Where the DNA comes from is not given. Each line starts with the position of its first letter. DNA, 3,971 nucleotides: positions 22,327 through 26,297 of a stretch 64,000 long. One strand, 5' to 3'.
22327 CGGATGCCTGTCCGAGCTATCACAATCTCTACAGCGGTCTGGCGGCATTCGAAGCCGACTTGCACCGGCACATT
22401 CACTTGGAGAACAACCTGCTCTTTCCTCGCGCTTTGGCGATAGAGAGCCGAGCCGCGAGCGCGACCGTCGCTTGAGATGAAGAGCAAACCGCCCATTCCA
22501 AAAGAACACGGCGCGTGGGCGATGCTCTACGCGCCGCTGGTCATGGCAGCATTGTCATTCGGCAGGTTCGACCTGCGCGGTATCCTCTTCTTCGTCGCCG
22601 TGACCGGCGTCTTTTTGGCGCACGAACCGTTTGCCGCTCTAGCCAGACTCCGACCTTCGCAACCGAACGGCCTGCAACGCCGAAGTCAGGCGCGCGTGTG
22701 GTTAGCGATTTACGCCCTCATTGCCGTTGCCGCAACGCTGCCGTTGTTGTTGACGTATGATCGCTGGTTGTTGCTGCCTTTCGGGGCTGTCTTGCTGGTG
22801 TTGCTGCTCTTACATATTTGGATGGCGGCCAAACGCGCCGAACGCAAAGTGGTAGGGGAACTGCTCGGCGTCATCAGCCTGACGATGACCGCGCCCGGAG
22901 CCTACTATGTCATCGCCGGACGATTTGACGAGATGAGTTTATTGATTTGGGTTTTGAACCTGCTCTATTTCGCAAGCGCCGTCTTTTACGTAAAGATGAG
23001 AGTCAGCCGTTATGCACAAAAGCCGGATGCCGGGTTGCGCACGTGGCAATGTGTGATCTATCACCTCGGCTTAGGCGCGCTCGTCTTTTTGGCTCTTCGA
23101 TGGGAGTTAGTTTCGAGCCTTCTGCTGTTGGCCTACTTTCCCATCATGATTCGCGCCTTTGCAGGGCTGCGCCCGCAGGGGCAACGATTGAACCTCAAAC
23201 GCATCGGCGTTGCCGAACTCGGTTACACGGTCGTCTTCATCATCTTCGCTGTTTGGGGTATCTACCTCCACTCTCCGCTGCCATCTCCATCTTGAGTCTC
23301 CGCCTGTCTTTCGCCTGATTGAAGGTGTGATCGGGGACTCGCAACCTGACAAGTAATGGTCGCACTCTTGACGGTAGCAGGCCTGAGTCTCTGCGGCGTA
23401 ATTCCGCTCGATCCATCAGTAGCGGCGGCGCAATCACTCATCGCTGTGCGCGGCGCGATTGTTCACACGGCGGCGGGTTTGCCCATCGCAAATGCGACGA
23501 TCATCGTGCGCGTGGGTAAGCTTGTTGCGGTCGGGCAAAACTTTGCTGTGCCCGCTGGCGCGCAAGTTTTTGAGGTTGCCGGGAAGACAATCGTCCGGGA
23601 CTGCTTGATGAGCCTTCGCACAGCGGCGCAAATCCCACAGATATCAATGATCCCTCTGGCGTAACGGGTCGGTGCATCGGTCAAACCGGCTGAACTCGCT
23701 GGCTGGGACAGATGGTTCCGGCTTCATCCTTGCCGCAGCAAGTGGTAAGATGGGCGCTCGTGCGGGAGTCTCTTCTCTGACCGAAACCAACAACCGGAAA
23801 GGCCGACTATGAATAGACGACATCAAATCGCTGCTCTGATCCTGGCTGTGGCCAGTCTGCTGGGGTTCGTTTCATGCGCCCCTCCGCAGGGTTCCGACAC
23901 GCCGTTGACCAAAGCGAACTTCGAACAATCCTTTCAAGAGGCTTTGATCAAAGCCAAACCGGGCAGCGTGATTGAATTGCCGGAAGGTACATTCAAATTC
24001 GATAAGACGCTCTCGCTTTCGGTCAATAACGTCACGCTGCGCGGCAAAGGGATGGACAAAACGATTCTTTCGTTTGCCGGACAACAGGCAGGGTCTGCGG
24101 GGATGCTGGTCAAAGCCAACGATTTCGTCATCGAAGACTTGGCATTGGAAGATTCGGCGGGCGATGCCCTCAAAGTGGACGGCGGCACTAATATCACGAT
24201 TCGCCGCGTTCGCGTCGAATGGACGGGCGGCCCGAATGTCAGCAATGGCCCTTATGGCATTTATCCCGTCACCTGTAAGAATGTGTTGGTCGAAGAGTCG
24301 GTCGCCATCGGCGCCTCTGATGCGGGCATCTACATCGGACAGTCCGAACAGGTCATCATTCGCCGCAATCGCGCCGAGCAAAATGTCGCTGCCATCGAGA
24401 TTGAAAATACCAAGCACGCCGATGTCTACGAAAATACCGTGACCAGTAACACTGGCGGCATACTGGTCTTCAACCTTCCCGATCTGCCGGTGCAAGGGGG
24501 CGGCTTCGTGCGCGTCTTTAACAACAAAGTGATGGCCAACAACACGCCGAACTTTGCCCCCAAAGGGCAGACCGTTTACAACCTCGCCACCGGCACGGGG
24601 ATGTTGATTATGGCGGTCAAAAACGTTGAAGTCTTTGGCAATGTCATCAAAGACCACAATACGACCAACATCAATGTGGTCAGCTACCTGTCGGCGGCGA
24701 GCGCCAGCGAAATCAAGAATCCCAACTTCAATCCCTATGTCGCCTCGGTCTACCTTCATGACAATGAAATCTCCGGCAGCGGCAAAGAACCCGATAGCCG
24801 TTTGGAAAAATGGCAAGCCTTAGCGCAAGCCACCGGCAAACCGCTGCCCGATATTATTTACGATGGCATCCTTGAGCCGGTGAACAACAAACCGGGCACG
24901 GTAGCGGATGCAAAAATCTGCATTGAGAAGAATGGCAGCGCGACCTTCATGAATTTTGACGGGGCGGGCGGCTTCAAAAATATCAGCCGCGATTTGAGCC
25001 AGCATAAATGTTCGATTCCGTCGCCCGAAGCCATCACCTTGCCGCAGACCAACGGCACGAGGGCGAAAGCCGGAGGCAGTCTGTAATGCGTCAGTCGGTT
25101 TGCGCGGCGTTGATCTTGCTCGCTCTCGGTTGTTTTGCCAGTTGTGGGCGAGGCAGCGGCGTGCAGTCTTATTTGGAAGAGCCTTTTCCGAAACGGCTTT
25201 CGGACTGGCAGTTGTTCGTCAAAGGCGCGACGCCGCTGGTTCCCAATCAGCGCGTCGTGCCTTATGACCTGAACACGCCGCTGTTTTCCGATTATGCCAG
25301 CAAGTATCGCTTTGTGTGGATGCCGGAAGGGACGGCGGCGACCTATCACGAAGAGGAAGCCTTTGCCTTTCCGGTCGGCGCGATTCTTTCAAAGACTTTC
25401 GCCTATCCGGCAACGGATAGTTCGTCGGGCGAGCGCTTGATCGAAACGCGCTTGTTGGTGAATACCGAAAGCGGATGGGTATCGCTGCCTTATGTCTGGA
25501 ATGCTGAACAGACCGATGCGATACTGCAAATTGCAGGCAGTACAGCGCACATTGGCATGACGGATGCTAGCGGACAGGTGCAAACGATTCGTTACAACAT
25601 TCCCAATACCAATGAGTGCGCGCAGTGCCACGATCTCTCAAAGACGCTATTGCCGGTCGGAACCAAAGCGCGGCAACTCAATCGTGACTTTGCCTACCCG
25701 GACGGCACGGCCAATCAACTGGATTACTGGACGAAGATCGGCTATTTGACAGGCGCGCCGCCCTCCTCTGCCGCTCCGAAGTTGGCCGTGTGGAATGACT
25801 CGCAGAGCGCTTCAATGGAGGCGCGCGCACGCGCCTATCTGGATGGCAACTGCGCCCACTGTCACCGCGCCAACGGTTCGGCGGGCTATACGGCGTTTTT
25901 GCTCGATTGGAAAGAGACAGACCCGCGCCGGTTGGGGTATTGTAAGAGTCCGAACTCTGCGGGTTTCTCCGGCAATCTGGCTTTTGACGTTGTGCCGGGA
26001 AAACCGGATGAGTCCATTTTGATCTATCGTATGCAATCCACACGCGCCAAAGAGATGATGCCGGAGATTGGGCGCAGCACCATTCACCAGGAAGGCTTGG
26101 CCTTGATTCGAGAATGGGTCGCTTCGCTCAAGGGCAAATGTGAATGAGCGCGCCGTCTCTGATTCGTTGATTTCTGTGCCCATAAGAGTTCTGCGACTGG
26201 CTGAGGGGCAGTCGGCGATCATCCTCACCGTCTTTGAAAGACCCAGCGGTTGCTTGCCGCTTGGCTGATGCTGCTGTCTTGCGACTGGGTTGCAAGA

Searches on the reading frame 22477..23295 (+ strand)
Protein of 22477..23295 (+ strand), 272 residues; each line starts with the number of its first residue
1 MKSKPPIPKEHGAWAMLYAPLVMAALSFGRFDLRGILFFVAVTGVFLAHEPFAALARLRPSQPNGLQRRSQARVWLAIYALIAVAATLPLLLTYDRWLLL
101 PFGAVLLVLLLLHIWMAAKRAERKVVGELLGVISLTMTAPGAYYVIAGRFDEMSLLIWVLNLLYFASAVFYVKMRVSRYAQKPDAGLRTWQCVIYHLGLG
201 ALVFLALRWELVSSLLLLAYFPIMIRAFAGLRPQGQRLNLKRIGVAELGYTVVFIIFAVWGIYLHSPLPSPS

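Call 30: search_protein_families(library=pfam, proteins=[window:22477-23295:+], max_evalue=0.00001)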
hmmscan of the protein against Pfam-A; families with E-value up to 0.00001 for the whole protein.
window:22477-23295:+ (272 aa): 1 family
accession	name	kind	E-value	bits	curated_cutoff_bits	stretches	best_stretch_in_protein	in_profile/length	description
PF14256.11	YwiC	-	1.4e-22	80.7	25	1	7-143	1-126/126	YwiC-like protein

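Call 81: search_protein_families(library=ncbifam, proteins=[window:22477-23292:+], max_evalue=0.0001)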
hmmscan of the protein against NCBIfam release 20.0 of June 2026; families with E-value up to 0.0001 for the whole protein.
window:22477-23292:+ (272 aa): 0 families

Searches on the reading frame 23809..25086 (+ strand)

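Call 30: search_protein_families(library=pfam, proteins=[window:23809-25086:+], max_evalue=0.00001)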
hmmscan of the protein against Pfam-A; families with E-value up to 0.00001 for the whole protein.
window:23809-25086:+ (425 aa): 2 families
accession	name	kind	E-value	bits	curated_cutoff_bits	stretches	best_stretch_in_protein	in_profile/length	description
PF13229.12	Beta_helix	-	3.7e-23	82.3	25.9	2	96-222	23-146/158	Right handed beta helix region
PF05048.19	NosD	-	5e-09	36.4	23.6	1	100-220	21-133/212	Periplasmic copper-binding protein (NosD)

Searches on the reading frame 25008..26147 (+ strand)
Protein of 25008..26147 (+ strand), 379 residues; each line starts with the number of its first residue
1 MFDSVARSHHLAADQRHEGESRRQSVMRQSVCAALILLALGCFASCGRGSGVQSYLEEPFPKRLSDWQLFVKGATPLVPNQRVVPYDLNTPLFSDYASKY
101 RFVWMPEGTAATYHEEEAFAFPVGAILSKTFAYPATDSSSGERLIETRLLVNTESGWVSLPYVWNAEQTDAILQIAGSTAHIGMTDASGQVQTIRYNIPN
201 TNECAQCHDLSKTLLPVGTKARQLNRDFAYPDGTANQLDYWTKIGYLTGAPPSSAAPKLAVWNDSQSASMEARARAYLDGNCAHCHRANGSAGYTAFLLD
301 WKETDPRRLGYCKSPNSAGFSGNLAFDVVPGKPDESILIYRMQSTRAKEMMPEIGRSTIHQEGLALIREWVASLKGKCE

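Call 30: search_protein_families(library=pfam, proteins=[window:25008-26147:+], max_evalue=0.00001)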
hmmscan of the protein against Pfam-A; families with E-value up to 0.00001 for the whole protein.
window:25008-26147:+ (379 aa): 0 families

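Call 81: search_protein_families(library=ncbifam, proteins=[window:25008-26144:+], max_evalue=0.0001)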
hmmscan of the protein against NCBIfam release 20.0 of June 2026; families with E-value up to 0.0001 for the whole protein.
window:25008-26144:+ (379 aa): 1 family
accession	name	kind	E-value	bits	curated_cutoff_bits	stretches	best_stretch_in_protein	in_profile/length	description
TIGR03806.1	chp_HNE_0200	subfamily_domain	4.2e-121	403.9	313.3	1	61-374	2-314/314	SO2930 family diheme c-type cytochrome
